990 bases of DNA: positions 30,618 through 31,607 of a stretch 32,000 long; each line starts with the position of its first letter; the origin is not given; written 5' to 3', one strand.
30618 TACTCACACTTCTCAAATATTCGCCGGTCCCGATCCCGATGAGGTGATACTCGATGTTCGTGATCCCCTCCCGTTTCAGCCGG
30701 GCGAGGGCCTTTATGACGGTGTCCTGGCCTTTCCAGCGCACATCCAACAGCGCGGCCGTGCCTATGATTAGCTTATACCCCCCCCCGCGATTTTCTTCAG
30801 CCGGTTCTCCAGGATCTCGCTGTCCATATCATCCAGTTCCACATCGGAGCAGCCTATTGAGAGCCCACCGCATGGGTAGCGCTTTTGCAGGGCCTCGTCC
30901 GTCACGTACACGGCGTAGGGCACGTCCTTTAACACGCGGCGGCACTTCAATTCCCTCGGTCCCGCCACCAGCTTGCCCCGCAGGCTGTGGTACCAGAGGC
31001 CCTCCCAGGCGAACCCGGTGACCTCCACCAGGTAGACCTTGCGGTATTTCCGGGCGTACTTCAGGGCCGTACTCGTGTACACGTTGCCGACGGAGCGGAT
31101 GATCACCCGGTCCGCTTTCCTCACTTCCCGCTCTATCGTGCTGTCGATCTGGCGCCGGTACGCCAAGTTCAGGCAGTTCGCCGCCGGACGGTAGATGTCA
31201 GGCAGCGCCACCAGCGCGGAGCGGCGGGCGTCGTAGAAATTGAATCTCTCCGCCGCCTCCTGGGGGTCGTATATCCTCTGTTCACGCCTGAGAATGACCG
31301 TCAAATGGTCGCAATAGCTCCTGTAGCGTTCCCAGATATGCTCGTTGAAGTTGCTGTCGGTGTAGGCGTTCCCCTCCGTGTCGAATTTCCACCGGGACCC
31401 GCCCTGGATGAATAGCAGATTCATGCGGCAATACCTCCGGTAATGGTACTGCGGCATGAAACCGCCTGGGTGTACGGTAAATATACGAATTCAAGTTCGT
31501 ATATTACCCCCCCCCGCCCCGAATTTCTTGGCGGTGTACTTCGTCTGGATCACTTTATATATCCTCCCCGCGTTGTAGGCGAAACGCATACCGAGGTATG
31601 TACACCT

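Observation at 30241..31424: G9 tract lies exactly at the linker between the two Rossmann halves of a GT4 glycosyltransferase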

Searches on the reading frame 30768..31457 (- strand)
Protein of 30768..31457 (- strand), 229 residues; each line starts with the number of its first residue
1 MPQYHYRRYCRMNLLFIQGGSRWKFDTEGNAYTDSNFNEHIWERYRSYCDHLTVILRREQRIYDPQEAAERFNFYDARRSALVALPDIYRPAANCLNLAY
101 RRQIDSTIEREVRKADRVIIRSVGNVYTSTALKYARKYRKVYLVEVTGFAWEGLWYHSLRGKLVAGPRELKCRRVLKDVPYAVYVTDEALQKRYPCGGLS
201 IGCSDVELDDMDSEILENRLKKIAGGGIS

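Call 20: list_cluster_members(proteins=[window:30768-31457:-, window:29678-30244:-, window:30241-30747:-, window:28327-29649:-, window:22794-23906:-, window:13488-14831:+, window:6194-7588:-, window:26436-28340:-])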
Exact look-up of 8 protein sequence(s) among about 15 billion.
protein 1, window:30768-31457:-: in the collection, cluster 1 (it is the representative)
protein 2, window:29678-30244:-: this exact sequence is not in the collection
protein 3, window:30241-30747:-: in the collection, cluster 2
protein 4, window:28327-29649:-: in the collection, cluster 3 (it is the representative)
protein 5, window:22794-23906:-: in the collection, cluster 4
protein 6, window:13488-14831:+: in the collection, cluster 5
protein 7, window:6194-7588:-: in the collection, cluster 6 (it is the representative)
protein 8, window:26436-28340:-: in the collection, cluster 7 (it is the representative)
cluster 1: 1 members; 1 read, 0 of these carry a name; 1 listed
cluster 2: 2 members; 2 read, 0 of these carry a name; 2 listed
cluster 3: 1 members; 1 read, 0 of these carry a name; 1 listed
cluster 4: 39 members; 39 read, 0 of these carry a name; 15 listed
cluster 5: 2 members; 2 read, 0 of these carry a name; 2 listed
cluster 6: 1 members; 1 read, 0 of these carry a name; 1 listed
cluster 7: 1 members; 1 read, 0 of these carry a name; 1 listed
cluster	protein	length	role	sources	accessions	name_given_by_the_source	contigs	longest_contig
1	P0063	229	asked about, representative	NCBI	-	-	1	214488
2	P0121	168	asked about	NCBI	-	-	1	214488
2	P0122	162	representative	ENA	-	-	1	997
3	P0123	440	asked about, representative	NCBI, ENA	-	-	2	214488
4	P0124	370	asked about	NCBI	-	-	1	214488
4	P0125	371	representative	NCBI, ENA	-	-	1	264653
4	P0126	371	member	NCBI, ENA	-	-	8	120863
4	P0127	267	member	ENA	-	-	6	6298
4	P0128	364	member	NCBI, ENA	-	-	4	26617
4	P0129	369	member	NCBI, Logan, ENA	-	-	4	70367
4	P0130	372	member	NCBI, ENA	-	-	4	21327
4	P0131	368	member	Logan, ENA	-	-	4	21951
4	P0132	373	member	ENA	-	-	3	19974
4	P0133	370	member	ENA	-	-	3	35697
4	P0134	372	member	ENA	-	-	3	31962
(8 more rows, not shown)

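Call 21: find_encoding_contigs(protein=P0123, flank=10000, max_places=6)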
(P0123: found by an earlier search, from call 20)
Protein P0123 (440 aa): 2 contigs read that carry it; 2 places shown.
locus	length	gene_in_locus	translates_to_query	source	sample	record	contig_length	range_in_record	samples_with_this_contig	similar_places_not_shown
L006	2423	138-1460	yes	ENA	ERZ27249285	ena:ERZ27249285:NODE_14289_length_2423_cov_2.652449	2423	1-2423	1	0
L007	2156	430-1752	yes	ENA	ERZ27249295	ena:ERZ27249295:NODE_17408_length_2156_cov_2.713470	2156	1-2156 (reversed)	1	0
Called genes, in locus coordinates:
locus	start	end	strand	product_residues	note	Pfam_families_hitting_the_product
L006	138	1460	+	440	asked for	-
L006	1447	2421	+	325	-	?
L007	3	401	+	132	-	?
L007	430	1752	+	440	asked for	-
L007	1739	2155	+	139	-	?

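Call 22: find_encoding_contigs(protein=P0122, flank=5000, max_places=6)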
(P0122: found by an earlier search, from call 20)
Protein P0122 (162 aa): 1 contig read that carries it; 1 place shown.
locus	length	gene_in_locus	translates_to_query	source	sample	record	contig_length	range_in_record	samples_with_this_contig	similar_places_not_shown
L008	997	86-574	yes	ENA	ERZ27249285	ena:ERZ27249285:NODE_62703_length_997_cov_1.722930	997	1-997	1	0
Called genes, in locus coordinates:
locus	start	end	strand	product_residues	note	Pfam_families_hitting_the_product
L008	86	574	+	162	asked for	PF00534:Glycos_transf_1, PF13692:Glyco_trans_1_4, PF20706:GT4-conflict (faint)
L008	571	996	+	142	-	?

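Call 39: find_homologous_proteins(query=A5)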
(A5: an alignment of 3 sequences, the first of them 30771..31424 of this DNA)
Query A5 (3 sequences) (218 aa, profile of the alignment): 93 proteins with E <= 0.001 among 2232 candidates.
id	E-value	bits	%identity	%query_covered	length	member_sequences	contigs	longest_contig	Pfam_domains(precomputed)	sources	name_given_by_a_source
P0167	3.3e-137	473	71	99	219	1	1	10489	-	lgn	-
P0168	5.2e-136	469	70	100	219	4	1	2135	-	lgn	-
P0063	6.1e-134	463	100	100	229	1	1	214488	-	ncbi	-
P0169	2.2e-98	346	64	97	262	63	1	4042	-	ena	-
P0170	2.6e-91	323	64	75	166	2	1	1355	-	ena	-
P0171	6.4e-86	306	65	84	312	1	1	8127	-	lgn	-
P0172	6.3e-84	299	56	97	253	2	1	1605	-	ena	-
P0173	7.8e-83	295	55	97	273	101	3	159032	-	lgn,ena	-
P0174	6.0e-77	276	53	97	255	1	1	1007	-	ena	-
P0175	2.1e-76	274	60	78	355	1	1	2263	PF00534.27,PF13692.13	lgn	-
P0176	2.2e-76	274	56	86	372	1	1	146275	PF00534.27,PF20706.4,PF13692.13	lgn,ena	-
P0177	9.8e-75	269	54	97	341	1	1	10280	PF00534.27,PF13692.13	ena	-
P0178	1.2e-74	269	50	97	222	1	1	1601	-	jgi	-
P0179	1.3e-70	255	54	81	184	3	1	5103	-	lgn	-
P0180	2.2e-70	255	50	97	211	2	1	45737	-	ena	-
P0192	1.4e-53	200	42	99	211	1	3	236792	-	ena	-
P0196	5.4e-51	191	43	99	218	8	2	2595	-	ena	-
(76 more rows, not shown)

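Call 42: find_encoding_contigs(protein=P0192, flank=6000, max_places=3)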
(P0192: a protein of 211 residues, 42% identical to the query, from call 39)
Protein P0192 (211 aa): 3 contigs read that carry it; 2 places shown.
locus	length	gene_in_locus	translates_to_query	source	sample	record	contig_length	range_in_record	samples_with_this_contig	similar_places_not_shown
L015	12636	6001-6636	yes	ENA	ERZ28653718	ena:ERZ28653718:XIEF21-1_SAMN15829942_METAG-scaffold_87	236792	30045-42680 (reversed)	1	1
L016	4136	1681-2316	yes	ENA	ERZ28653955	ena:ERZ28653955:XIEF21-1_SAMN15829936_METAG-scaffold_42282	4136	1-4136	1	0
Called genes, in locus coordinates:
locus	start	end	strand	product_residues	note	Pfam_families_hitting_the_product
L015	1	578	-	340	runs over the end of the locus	PF00923:TAL_FSA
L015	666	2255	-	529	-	PF00370:FGGY_N, PF02782:FGGY_C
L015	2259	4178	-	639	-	PF13292:DXP_synthase_N (faint), PF00456:Transketolase_N, PF00676:E1_dh (faint), PF02779:Transket_pyr, PF02780:Transketolase_C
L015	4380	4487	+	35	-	-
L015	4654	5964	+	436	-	PF09861:Lar_N (weak), PF04015:DUF362 (weak)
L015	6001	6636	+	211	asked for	-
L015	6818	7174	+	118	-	PF00534:Glycos_transf_1, PF13692:Glyco_trans_1_4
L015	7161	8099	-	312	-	PF00126:HTH_1, PF03466:LysR_substrate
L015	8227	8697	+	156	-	PF04290:DctQ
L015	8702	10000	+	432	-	PF03600:CitMHS (faint), PF03606:DcuC (weak), PF06808:DctM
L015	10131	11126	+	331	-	PF03480:DctP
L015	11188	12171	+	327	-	PF03480:DctP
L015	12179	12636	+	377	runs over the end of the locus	PF07969:Amidohydro_3 (weak), PF01979:Amidohydro_1, PF22647:EF_0837-like_N (weak)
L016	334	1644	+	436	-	PF09861:Lar_N (weak), PF04015:DUF362 (weak)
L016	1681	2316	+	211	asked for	-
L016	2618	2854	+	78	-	-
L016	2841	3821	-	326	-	PF00126:HTH_1, PF03466:LysR_substrate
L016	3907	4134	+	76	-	?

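Call 43: find_encoding_contigs(protein=P0196, flank=6000, max_places=4)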
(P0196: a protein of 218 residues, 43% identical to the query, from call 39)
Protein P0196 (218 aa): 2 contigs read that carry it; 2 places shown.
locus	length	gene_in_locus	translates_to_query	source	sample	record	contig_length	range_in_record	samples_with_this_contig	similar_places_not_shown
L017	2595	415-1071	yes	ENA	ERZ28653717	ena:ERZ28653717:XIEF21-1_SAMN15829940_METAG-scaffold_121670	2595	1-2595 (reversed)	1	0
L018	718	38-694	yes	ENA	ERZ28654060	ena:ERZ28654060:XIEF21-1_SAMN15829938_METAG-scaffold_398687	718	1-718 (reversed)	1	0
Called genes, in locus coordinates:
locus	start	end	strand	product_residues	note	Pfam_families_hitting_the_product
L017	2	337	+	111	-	?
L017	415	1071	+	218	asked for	-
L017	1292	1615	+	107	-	PF00534:Glycos_transf_1, PF13692:Glyco_trans_1_4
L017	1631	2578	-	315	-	-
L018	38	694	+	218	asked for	-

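Call 56: find_encoding_contigs(protein=P0168, flank=3000, max_places=6)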
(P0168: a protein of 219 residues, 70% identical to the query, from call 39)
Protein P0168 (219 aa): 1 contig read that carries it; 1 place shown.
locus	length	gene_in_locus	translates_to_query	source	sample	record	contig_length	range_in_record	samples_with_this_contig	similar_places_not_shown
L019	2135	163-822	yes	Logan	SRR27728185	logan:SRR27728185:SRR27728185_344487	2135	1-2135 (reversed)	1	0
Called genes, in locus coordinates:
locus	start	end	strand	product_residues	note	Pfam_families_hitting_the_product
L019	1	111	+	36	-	?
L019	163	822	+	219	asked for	-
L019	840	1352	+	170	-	PF00534:Glycos_transf_1, PF13692:Glyco_trans_1_4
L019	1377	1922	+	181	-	PF00534:Glycos_transf_1, PF13692:Glyco_trans_1_4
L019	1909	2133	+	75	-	?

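Call 58: find_encoding_contigs(protein=P0180, flank=5000, max_places=3)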
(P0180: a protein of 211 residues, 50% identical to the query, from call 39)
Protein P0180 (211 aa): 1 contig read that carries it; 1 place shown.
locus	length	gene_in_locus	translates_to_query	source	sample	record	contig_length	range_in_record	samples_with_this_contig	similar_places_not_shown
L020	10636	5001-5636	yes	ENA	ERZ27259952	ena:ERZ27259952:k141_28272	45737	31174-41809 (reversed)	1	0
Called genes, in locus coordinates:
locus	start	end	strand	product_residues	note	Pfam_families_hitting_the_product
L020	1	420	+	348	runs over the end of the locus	PF01370:Epimerase, PF02719:Polysacc_synt_2, PF04321:RmlD_sub_bind, PF01073:3Beta_HSD, PF07993:NAD_binding_4 (weak), PF16363:GDP_Man_Dehyd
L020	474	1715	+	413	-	PF02737:3HCDH_N (weak), PF03721:UDPG_MGDP_dh_N, PF00984:UDPG_MGDP_dh, PF03720:UDPG_MGDP_dh_C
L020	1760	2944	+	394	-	PF13439:Glyco_transf_4, PF13692:Glyco_trans_1_4, PF00534:Glycos_transf_1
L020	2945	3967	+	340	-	PF01501:Glyco_transf_8, PF18404:Glyco_transf_24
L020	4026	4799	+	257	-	PF01066:CDP-OH_P_transf (weak)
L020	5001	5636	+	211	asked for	-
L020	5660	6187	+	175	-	PF00534:Glycos_transf_1, PF13692:Glyco_trans_1_4, PF20706:GT4-conflict (weak)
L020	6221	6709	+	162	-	PF14602:Hexapep_2 (faint), PF00132:Hexapep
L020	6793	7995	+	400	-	PF14897:EpsG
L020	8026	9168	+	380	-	PF00534:Glycos_transf_1, PF13692:Glyco_trans_1_4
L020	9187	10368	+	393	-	PF04464:Glyphos_transf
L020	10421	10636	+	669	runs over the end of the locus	PF00483:NTP_transferase (faint), PF12804:NTP_transf_3, PF01467:CTP_transf_like, PF13714:PEP_mutase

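Call 73: search_protein_families(library=pfam, max_evalue=0.01, proteins=[window:30771-31424:-])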
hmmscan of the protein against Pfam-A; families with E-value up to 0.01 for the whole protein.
seq(218 aa): 0 families

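Call 82: predict_structure(alignment_id=A6)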
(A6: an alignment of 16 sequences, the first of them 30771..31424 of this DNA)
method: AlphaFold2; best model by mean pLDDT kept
length: 218 residues; sequences in the alignment: 16
mean_pLDDT: 86.1   pTM: 0.81
mean pLDDT of the five models: 86.1, 85.7, 85.7, 84.6, 83.8
residues with pLDDT >= 90: 106; 70-90: 88; 50-70: 19; < 50: 5
segments of 3 or more residues with pLDDT < 50: 215-218
pLDDT, mean of each block of 10 residues (from residue 1): 93 95 85 89 95 95 89 92 88 97 96 91 96 89 80 88 90 80 84 57 70 46
secondary structure, 60 per line:
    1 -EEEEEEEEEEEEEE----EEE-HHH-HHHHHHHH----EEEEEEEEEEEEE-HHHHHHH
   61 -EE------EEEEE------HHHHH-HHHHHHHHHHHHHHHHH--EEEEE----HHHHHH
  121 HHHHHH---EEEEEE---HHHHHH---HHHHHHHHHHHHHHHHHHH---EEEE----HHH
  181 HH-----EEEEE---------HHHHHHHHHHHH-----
elements in order: E2-15 E20-22 H28-35 E40-52 H54-60 E70-74 H81-85 H87-103 E106-110 H115-126 E130-135 H139-144 H148-166 E170-173 H178-182 E188-192 H202-213
